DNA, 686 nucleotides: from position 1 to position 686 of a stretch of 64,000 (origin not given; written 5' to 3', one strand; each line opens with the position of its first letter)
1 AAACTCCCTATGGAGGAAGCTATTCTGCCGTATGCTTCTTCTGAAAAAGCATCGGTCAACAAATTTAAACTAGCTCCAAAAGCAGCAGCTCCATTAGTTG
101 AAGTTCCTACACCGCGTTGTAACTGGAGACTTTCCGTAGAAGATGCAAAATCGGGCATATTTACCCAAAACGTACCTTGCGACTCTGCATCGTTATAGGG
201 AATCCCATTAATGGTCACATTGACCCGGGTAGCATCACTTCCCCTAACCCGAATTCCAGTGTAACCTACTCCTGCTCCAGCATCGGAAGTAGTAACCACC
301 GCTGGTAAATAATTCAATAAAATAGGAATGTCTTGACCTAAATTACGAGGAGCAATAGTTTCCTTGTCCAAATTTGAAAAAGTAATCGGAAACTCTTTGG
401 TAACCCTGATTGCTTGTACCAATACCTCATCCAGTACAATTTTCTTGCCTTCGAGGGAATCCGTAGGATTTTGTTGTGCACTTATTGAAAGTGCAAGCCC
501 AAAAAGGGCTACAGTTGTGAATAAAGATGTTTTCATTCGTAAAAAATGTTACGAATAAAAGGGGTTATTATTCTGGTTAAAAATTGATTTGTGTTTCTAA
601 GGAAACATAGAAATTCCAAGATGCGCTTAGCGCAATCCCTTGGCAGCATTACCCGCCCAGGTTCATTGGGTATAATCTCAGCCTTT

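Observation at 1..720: TPP riboswitch controlling a TonB-dependent outer-membrane receptor (candidate thiamin-related outer-membrane importer)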

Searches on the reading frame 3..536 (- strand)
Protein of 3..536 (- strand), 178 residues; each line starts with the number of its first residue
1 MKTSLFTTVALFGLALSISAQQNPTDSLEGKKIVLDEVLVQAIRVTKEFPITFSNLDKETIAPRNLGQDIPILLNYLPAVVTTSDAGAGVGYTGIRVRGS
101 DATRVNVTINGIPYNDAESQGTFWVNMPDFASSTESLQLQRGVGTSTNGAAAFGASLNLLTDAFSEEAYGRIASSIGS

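Call 9: search_protein_families(library=pfam, proteins=[window:3-536:-], max_evalue=0.01)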
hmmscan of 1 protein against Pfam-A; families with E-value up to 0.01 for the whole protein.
window:3-536:- (178 aa): 1 family
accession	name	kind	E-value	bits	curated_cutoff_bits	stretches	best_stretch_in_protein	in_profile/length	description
PF07715.20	Plug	-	1.2e-09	39.1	23.9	1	47-155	3-106/107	TonB-dependent Receptor Plug Domain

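Call 10: search_protein_families(library=ncbifam, proteins=[window:3-536:-], max_evalue=0.01)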
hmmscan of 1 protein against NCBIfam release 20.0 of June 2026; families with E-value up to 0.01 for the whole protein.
window:3-536:- (178 aa): 4 families
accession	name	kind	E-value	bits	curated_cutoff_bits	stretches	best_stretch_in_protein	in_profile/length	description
TIGR01779.1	TonB-B12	equivalog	2.9e-06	26.1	599.7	1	31-178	27-170/614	TonB-dependent vitamin B12 receptor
NF007926.1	PRK10641.1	equivalog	0.00018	20.2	836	1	69-178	63-168/617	TonB-dependent vitamin B12 receptor BtuB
TIGR01785.1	TonB-hemin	subfamily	0.0012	17.3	316.85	1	35-154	1-121/677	TonB-dependent heme/hemoglobin receptor family protein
TIGR01786.1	TonB-hemlactrns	subfamily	0.0023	16.3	323.75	1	68-123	39-92/719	TonB-dependent hemoglobin/transferrin/lactoferrin family receptor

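Call 11: find_related_loci(query=window:3-536:-, collection=genome_contigs, flank=6000)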
Query window:3-536:- (178 aa) in genome_contigs; peptide patterns used: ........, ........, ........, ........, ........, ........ (x = any residue, [..] = any of these).
600 stretches matched a pattern (row limit reached: there are more); 584 encode a relative of the query (tblastn E <= 1e-3); the best 80 are kept; 80 distinct loci.
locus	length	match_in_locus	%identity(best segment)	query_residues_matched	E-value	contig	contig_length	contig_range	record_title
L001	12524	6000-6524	91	4-178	4e-105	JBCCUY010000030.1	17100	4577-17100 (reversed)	MAG: Bacteroidota bacterium isolate P01_E01_bin.25 k141_1258042_length_17100_cov_10.0000, whole genome shotgun sequence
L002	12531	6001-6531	88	1-178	2e-101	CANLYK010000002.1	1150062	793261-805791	uncultured Muricauda sp. isolate 3-951-3Z.fasta genome assembly, contig: NODE_2, whole genome shotgun sequence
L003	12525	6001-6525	87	4-178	4e-102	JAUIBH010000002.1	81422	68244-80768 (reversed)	MAG: Bacteroidia bacterium isolate 6_bin.29 NODE_465_length_81422_cov_1.171942, whole genome shotgun sequence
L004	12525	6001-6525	87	4-178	9e-102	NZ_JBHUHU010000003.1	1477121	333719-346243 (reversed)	Flagellimonas iocasae strain KCTC 62196 platanus_K_25_97_3, whole genome shotgun sequence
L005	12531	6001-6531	87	1-178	7e-102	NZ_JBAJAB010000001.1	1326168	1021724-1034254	Flagellimonas lutimaris strain MTFD1401 Scaffold1, whole genome shotgun sequence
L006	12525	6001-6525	84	4-178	1e-99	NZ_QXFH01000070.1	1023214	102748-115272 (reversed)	Flagellimonas lutimaris strain KCTC 22173 393, whole genome shotgun sequence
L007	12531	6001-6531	85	2-178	5e-99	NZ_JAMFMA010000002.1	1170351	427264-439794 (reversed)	Flagellimonas spongiicola strain 2012CJ35-5 2, whole genome shotgun sequence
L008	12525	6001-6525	86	4-178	3e-98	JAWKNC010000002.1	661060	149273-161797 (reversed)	MAG: Allomuricauda sp. isolate BC1.155 BC1.155.fa-2, whole genome shotgun sequence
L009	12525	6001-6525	82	4-178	4e-97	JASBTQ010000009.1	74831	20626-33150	MAG: Allomuricauda sp. isolate BWSM_41 k141_1272118, whole genome shotgun sequence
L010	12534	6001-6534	82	1-178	2e-96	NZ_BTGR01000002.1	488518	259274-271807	Croceitalea sp. MTPC6 Contig02, whole genome shotgun sequence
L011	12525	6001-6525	82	4-178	2e-96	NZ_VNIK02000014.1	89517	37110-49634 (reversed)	Flagellimonas hadalis strain MT-229 Scaffold14, whole genome shotgun sequence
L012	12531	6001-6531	81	1-178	4e-96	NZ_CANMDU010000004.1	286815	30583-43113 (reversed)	Uncultured Maribacter sp. isolate 3-726-G.fasta NODE_4, whole genome shotgun sequence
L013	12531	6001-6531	81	1-178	4e-95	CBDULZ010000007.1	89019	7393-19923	MAG TPA_asm: uncultured Kriegella sp. isolate SRR22808126_binner23_Refined_12 genome assembly, contig: ERZ25043457.116,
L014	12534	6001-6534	80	1-178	8e-94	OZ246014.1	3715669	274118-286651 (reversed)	MAG: Croceivirga sp. isolate 5c42355b-214f-460b-bc36-9640d60be6b8 genome assembly, chromosome: 1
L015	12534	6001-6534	79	1-178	4e-94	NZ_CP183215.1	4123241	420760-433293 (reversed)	Maribacter sp. X9 chromosome, complete genome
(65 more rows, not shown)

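Call 12: find_homologous_proteins(query=window:3-536:-)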
Query window:3-536:- (178 aa): 2216 proteins with E <= 0.001 among 2460 candidates; the best 120 are listed.
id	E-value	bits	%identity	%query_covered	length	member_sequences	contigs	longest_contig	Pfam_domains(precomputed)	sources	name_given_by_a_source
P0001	2.1e-89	315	82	98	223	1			PF07715.21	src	-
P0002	3.1e-89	315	81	98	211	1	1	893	PF07715.21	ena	-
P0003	3.1e-87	308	80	100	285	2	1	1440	PF07715.21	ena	-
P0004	5.4e-87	307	80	100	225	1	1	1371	PF07715.21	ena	-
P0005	1.3e-86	306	82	100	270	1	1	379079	PF07715.21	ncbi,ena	-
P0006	3.3e-86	305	85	95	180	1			PF07715.21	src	-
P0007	5.5e-86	304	79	100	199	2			PF07715.21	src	-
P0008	6.3e-86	304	83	96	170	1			PF07715.21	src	-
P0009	1.9e-85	302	80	100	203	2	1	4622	PF07715.21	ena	-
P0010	2.6e-85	302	80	100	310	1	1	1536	PF07715.21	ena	-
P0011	8.9e-84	297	80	98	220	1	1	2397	PF07715.21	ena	-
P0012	1.9e-83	296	84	91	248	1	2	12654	PF07715.21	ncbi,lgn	-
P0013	2.9e-83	295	81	93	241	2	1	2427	PF07715.21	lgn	-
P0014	4.9e-83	295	78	98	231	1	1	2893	PF07715.21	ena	-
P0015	1.1e-81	290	76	100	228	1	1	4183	PF07715.21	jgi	-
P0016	1.4e-80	287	84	89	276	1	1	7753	PF07715.21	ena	-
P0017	1.2e-79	284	76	100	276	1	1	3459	PF07715.21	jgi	jgi:iron complex outermembrane receptor protein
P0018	9.7e-78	277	74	100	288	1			PF07715.21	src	-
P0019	3.2e-77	276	77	94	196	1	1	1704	PF07715.21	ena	-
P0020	5.2e-77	275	78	93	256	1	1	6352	PF07715.21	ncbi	ncbi:TonB-dependent receptor plug domain-containing protein, partial [Muriicola sp.]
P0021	1.0e-76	274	79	89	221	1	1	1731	PF07715.21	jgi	-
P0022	1.8e-76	273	75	99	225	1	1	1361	PF07715.21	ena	-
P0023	2.8e-76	273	75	96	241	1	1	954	PF07715.21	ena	-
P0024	4.2e-75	269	78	89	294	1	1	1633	PF07715.21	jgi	jgi:iron complex outermembrane receptor protein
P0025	1.2e-73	264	85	80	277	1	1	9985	PF13715.13,PF07715.21,PF13620.13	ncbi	-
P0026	4.2e-73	262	84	81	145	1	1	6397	PF07715.21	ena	-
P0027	1.8e-72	260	71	99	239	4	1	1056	PF07715.21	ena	-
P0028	2.6e-72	260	75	89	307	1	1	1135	PF07715.21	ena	-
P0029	3.3e-72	259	72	100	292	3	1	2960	PF07715.21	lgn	-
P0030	9.3e-72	258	71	98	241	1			PF07715.21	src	-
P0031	1.3e-71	257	70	100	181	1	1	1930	PF07715.21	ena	-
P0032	2.5e-71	257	72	98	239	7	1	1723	PF07715.21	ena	-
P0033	3.2e-71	256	71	100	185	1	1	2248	PF07715.21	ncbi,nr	ncbi:MAG: TonB-dependent receptor plug domain-containing protein, partial [Bacteroidia bacterium]|nr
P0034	3.9e-71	256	75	92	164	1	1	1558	PF07715.21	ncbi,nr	ncbi:MAG: TonB-dependent receptor plug domain-containing protein, partial [Eudoraea sp.]|nr:TonB-dep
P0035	4.7e-71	256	73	92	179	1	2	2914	PF07715.21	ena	-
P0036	1.2e-70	254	81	81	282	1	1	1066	PF07715.21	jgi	jgi:iron complex outermembrane receptor protein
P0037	1.9e-70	254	68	100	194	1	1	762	PF07715.21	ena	-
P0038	2.4e-70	253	81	81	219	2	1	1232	PF07715.21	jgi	-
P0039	5.4e-70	252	70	98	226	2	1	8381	PF07715.21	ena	-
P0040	1.1e-69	251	67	100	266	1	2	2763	PF07715.21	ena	-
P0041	1.2e-69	251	73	93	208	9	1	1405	PF07715.21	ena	-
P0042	1.2e-69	251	70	98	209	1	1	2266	PF07715.21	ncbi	-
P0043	1.3e-69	251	71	89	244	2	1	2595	PF07715.21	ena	-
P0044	1.4e-69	251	80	81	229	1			PF07715.21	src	-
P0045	1.6e-69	251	71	97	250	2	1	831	PF07715.21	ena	-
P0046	1.8e-69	250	72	93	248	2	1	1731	PF07715.21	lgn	-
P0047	2.1e-69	250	70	95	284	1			PF07715.21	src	-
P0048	2.2e-69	250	73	89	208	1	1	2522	PF07715.21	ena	-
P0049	3.1e-69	250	72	93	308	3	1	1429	PF07715.21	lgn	-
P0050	3.8e-69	249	69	98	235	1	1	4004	PF07715.21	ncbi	ncbi:MAG: TonB-dependent receptor, partial [Bacteroidetes bacterium]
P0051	4.0e-69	249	85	77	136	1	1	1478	PF07715.21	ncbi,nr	ncbi:MAG: Plug domain-containing protein, partial [Bacteroidota bacterium]|nr:Plug domain-containing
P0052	4.8e-69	249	79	81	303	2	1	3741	PF13715.13,PF07715.21,PF13620.13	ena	-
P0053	4.9e-69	249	78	83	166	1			PF07715.21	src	-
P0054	5.9e-69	249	78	81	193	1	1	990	PF07715.21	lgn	-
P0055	7.1e-69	249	79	81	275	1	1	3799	PF07715.21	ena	-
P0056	7.3e-69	248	68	94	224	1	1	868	PF07715.21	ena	-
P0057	8.3e-69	248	70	99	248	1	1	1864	PF07715.21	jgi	jgi:iron complex outermembrane receptor protein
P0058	9.2e-69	248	69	100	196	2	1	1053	PF07715.21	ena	-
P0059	9.7e-69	248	74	89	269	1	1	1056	PF07715.21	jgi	jgi:iron complex outermembrane receptor protein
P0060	1.1e-68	248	74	88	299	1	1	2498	PF07715.21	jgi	-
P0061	1.1e-68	248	70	98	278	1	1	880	PF07715.21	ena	-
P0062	1.1e-68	248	79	81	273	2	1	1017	PF07715.21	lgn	-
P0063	1.3e-68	248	74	88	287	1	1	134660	PF07715.21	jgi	jgi:iron complex outermembrane receptor protein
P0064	1.6e-68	247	69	98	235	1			PF07715.21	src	-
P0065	1.8e-68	247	78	81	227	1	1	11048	PF07715.21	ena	-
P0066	1.9e-68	247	74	88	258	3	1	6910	PF07715.21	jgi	-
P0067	2.2e-68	247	68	100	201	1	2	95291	PF07715.21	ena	-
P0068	2.3e-68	247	80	81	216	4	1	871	PF07715.21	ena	-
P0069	2.4e-68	247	68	100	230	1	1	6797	PF07715.21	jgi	-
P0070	2.6e-68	247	65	100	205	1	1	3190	PF07715.21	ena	-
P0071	2.9e-68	247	76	85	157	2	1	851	PF07715.21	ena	-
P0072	3.2e-68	246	78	81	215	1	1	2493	PF07715.21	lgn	-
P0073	3.9e-68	246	76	81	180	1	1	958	PF07715.21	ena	-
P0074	4.3e-68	246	72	89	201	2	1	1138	PF07715.21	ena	-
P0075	4.7e-68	246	69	100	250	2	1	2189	PF07715.21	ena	-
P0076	5.0e-68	246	68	100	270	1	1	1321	PF07715.21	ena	-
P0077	5.3e-68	246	78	81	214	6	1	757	PF07715.21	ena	-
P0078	5.8e-68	246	74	92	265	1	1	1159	PF13715.13,PF07715.21,PF13620.13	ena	-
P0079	5.8e-68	246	69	94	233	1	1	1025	PF07715.21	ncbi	ncbi:MAG: TonB-dependent receptor plug domain-containing protein, partial [Flavobacterium sp.]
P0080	6.7e-68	245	75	86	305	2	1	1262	PF07715.21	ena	-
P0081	7.1e-68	245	65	100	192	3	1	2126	PF07715.21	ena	-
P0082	7.3e-68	245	63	99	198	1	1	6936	PF07715.21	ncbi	-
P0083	8.2e-68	245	65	100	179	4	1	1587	PF07715.21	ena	-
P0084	1.1e-67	245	78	81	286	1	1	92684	PF07715.21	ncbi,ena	-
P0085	1.1e-67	245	70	98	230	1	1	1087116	PF07715.21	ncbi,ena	-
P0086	1.2e-67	245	69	100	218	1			PF07715.21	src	-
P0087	2.6e-67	243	68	95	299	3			PF07715.21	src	-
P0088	3.0e-67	243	79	81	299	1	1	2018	PF07715.21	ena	-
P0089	3.1e-67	243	76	83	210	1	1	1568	PF07715.21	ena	-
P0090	3.5e-67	243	66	100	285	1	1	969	PF07715.21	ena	-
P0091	3.9e-67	243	75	89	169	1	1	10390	PF07715.21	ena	-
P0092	4.1e-67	243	65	100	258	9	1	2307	PF07715.21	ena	-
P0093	4.2e-67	243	75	85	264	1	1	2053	PF07715.21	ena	-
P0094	4.4e-67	243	66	100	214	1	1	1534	PF07715.21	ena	-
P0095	4.6e-67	243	76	81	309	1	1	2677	PF07715.21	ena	-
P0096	4.6e-67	243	68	92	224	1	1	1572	PF07715.21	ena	-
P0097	5.7e-67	242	65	99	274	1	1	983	PF07715.21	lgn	-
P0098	6.1e-67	242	69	100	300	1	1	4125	PF07715.21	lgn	-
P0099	6.2e-67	242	77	81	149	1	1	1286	PF07715.21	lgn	-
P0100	7.0e-67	242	79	81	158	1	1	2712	PF07715.21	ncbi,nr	ncbi:MAG TPA: TonB-dependent receptor, partial [Flavobacteriaceae bacterium]|nr:TonB-dependent recep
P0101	8.0e-67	242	74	86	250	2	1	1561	PF07715.21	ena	-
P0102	8.8e-67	242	66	100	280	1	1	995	PF07715.21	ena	-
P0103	1.1e-66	241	75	83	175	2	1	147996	PF07715.21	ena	-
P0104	1.4e-66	241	67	98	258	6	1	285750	PF07715.21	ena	-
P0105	1.5e-66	241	88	71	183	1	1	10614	PF07715.21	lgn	-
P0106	1.6e-66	241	69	93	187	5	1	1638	PF07715.21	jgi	jgi:iron complex outermembrane receptor protein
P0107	1.7e-66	241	79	79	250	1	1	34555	PF13715.13,PF07715.21,PF13620.13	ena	-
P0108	1.9e-66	241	71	84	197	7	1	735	PF07715.21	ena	-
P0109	2.4e-66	240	66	98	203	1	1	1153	PF07715.21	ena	-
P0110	2.9e-66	240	66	100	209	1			PF07715.21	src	-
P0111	3.3e-66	240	66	100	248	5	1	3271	PF07715.21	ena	-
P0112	3.5e-66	240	67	100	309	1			PF07715.21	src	-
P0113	3.9e-66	240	67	96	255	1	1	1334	PF07715.21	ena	-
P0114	4.3e-66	240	69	96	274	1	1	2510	PF07715.21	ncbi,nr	ncbi:MAG: TonB-dependent receptor plug domain-containing protein, partial [Flavobacteriaceae bacteri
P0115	6.3e-66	239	67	93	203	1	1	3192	PF07715.21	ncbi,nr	ncbi:MAG: TonB-dependent receptor plug domain-containing protein, partial [Burkholderiales bacterium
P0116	6.3e-66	239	75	81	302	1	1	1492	PF07715.21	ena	-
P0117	8.8e-66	238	70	85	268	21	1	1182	PF13715.13,PF07715.21,PF13620.13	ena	-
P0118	9.8e-66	238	73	89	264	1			PF07715.21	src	-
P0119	1.1e-65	238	67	100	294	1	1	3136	PF07715.21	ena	-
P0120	1.2e-65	238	65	100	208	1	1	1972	PF07715.21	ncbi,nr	ncbi:MAG TPA: TonB-dependent receptor plug domain-containing protein, partial [Gillisia sp.]|nr:TonB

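Call 17: search_protein_families(library=pfam, proteins=[L002:6001-8133:+, L002:8176-9177:+, L002:9184-9651:-, L002:9755-10285:+, L002:10358-10750:+, L002:3264-5714:-, L005:8293-9279:-, L005:9289-9897:-], max_evalue=0.001)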
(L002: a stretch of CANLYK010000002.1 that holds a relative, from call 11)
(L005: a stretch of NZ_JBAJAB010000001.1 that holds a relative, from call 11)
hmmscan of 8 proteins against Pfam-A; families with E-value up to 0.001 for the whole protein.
L002:6001-8133:+ (710 aa): 2 families
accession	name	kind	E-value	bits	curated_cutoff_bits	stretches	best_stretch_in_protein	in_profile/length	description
PF00593.30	TonB_dep_Rec_b-barrel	-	9.1e-23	82.2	27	1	244-674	19-435/436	TonB dependent receptor-like, beta-barrel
PF07715.20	Plug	-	1.2e-09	39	23.9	1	46-154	3-106/107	TonB-dependent Receptor Plug Domain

L002:8176-9177:+ (333 aa): 3 families
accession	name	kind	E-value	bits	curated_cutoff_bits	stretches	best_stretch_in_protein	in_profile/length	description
PF01408.29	GFO_IDH_MocA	-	4.4e-23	82.7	24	1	14-133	1-119/120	Oxidoreductase family, NAD-binding Rossmann fold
PF22725.1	GFO_IDH_MocA_C3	-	5.4e-19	68.9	27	1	142-265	1-123/124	GFO/IDH/MocA C-terminal domain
PF02894.22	GFO_IDH_MocA_C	-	0.00028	21.2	22.9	1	146-213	1-66/218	Oxidoreductase family, C-terminal alpha/beta domain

L002:9184-9651:- (155 aa): 0 families

L002:9755-10285:+ (176 aa): 2 families
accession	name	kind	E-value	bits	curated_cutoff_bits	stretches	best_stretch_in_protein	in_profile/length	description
PF03449.20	GreA_GreB_N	-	9.2e-28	96.7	24.5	1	24-92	2-70/71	Transcription elongation factor, N-terminal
PF01272.25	GreA_GreB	-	6.4e-26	90.6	26.9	1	101-174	3-76/77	Transcription elongation factor, GreA/GreB, C-term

L002:10358-10750:+ (130 aa): 2 families
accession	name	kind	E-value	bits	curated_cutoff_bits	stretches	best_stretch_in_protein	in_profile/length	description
PF01230.28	HIT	-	3.1e-19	69.8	21.5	1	11-101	2-97/98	HIT domain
PF11969.13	DcpS_C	-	4.8e-11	43.6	24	1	4-102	3-105/114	Scavenger mRNA decapping enzyme C-term binding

L002:3264-5714:- (816 aa): 4 families
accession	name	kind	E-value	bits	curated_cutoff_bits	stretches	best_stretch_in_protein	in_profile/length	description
PF02518.31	HATPase_c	-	4.5e-25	88.7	26.4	1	435-548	2-110/111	Histidine kinase-, DNA gyrase B-, and HSP90-like ATPase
PF00072.30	Response_reg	-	5.4e-19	68.8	30.2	1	570-681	1-110/111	Response regulator receiver domain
PF00512.31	HisKA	-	1.1e-17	64.3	26.9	1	323-385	2-64/66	His Kinase A (phospho-acceptor) domain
PF13589.12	HATPase_c_3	-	0.00015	22.2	25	1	443-549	7-107/137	Histidine kinase-, DNA gyrase B-, and HSP90-like ATPase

L005:8293-9279:- (328 aa): 1 family
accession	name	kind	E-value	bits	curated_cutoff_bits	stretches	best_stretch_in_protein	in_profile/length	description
PF00248.27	Aldo_ket_red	-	9.3e-61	205.9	24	1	15-313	1-287/291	Aldo/keto reductase family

L005:9289-9897:- (202 aa): 0 families

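Call 18: search_protein_families(library=ncbifam, proteins=[L002:6001-8133:+, L002:8176-9177:+, L002:9184-9651:-, L002:9755-10285:+], max_evalue=0.001)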
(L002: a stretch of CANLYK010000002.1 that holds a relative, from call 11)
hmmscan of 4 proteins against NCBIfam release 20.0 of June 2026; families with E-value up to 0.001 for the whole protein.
L002:6001-8133:+ (710 aa): 2 families
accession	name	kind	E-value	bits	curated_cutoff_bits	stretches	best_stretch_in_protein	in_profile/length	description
TIGR01786.1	TonB-hemlactrns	subfamily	1.7e-08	33.3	323.75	1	277-681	321-687/719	TonB-dependent hemoglobin/transferrin/lactoferrin family receptor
NF038079.1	TonB_sider_MxcH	equivalog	0.00048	18.3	925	1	94-188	175-266/792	TonB-dependent siderophore myxochelin receptor MxcH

L002:8176-9177:+ (333 aa): 9 families
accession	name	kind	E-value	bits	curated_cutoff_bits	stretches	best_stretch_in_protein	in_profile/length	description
NF052479.1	LevoglcsnDh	equivalog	6.4e-28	97.5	650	1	42-215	39-211/386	levoglucosan dehydrogenase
TIGR04380.1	myo_inos_iolG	equivalog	1.9e-27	96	355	1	14-283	2-268/330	inositol 2-dehydrogenase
NF040723.1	UDP-GlcNAcDh_Arch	equivalog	2.9e-22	79.6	450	1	14-325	1-293/302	UDP-N-acetylglucosamine 3-dehydrogenase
NF041392.1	XylDh_Gfo6_Halo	equivalog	6.8e-22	77.7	350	1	11-267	14-275/350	D-xylose 1-dehydrogenase Gfo6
NF008607.0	PRK11579.1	subfamily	6.6e-14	51.6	330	1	12-210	3-193/346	oxidoreductase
NF052679.1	InsChiInosDhIolG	equivalog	7.4e-12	44.9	540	1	13-162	2-153/343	bifunctional inositol 2-dehydrogenase/D-chiro-inositol 1-dehydrogenase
NF007574.0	PRK10206.1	equivalog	3.4e-11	42.8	352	1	14-160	3-149/345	oxidoreductase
NF058561.1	BT_2158_fam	equivalog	1e-06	27.7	750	1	67-161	85-181/487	glycoside 3-dehydrogenase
NF058563.1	BT_2159_fam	equivalog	0.00092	18.3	650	0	14-163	1-149/350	disaccharide 3-dehydrogenase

L002:9184-9651:- (155 aa): 0 families

L002:9755-10285:+ (176 aa): 13 families
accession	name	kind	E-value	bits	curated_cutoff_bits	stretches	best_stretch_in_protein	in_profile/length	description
NF001263.0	PRK00226.1-4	equivalog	1.9e-56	190.4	145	1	19-175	3-159/160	transcription elongation factor GreA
TIGR01462.1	greA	subfamily_domain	3.1e-54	183.2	139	1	25-173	2-150/151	transcription elongation factor GreA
NF001261.0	PRK00226.1-2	equivalog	8.2e-54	181.8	167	1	24-174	5-155/157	transcription elongation factor GreA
NF001264.0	PRK00226.1-5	equivalog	9.4e-51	171.7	180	1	25-173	6-155/158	transcription elongation factor GreA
NF011309.0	PRK14720.1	equivalog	2.6e-37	128.5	714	1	26-175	753-902/906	transcription elongation factor GreA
NF001260.0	PRK00226.1-1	equivalog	3.9e-32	111.1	234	1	23-174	6-157/160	transcription elongation factor GreA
NF002506.1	PRK01885.1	equivalog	9.8e-30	103.3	188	1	23-174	3-153/156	transcription elongation factor GreB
NF001262.0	PRK00226.1-3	equivalog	1.5e-27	96.4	161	1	20-165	4-150/165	transcription elongation factor GreA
TIGR01461.1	greB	equivalog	1e-26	93.6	171.05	1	23-173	3-152/156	transcription elongation factor GreB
NF004969.0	PRK06330.1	equivalog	1.9e-18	66.5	697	1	22-158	566-701/718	transcript cleavage factor/unknown domain fusion protein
NF004396.0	PRK05753.1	equivalog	1.3e-14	54.1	109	1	78-174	29-126/137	nucleoside diphosphate kinase regulator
NF004973.0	PRK06342.1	equivalog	6.2e-13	48.8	159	1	25-160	31-150/160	transcription elongation factor GreA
NF004548.0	PRK05892.1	equivalog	8e-07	29.1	126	1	29-174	12-155/158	nucleoside diphosphate kinase regulator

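Call 78: search_solved_structures(query=L002:6001-8130:+, max_evalue=0.001)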
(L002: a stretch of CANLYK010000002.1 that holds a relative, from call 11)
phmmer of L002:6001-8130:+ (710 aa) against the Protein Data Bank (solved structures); distinct sequences matched with E-value up to 0.001: 0.
